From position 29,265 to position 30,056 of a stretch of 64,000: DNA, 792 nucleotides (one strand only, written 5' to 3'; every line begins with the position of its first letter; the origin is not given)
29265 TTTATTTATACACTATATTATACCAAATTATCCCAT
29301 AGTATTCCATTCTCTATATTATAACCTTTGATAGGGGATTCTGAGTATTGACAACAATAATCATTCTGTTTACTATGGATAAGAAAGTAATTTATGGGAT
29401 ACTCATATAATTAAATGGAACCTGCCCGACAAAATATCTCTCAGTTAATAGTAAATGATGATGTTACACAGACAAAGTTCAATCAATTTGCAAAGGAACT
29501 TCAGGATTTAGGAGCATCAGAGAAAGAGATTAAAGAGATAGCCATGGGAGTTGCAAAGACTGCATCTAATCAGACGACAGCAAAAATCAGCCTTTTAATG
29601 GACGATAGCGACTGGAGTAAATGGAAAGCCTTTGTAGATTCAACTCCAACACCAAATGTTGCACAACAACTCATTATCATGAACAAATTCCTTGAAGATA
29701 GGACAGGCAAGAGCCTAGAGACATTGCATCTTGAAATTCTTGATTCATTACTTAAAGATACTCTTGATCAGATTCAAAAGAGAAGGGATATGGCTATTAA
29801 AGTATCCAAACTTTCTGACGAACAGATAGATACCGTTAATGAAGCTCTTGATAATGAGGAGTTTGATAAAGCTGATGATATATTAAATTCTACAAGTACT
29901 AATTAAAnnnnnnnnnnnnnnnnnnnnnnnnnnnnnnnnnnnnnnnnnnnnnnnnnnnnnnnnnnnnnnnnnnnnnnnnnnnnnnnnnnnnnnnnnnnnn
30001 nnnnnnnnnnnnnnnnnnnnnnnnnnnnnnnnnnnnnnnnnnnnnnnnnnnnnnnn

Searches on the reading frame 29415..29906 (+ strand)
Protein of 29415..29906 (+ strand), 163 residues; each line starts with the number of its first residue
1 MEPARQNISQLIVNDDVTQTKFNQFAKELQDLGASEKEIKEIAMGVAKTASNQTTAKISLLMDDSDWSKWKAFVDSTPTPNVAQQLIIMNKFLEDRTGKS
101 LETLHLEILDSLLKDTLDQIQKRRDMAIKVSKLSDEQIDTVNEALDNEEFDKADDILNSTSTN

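Call 9: search_protein_families(library=pfam, proteins=[window:29415-29906:+], max_evalue=0.01)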
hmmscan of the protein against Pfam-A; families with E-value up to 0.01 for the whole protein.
window:29415-29906:+ (163 aa): 0 families

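Call 10: search_protein_families(library=ncbifam, proteins=[window:29415-29906:+], max_evalue=0.01)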
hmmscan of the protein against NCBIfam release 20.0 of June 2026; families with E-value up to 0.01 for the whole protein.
window:29415-29906:+ (163 aa): 0 families

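Call 24: search_protein_families(library=phrogs, proteins=[window:29415-29903:+], max_evalue=0.01)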
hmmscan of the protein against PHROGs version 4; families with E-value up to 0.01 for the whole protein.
window:29415-29903:+ (163 aa): 0 families

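Call 94: search_solved_structures(query=A3, max_evalue=10)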
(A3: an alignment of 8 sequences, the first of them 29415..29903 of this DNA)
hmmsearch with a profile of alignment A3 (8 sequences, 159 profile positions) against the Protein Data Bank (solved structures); distinct sequences matched with E-value up to 10: 25.
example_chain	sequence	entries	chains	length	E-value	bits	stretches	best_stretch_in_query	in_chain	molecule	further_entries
9pv2_A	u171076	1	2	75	0.19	15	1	102-143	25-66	Cell cycle protein GpsB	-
8e2c_A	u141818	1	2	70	0.21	14.9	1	102-143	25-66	Cell cycle protein GpsB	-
8e2b_A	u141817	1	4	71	0.22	14.8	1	102-143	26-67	Cell cycle protein GpsB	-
6r17_A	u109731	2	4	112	0.22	14.8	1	7-49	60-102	Synaptonemal complex central element protein 2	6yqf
1t72_A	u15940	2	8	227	0.29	14.4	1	117-157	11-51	Phosphate transport system protein phoU homolog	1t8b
1trr_A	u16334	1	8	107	0.55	13.5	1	60-119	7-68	PROTEIN (TRP REPRESSOR)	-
6elb_A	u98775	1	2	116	0.57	13.5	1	60-118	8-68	Trp operon repressor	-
6elf_A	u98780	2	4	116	0.58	13.4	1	60-118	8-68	Trp operon repressor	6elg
1tro_A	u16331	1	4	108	0.64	13.3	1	60-119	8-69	PROTEIN (TRP REPRESSOR)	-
3wrp_A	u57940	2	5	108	1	12.6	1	60-119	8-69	TRP REPRESSOR | Trp operon repressor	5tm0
1co0_A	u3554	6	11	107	1.1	12.6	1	60-119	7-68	TRP OPERON REPRESSOR | TRP REPRESSOR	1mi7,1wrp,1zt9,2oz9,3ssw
6f7f_B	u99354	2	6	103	1.1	12.5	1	60-119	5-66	Trp operon repressor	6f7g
6eni_A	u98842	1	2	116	1.1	12.5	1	60-119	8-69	Trp operon repressor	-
1rcs_A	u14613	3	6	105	1.2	12.5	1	60-119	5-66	TRP REPRESSOR | HOLO TRP REPRESSOR | APO TRP REPRESSOR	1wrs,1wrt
6st7_A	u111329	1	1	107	1.2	12.5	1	60-119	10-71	Trp operon repressor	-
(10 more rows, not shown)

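Call 98: search_protein_families(library=padloc, proteins=[window:29415-29903:+], max_evalue=0.01)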
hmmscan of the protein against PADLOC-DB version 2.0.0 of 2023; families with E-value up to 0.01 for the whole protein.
window:29415-29903:+ (163 aa): 0 families
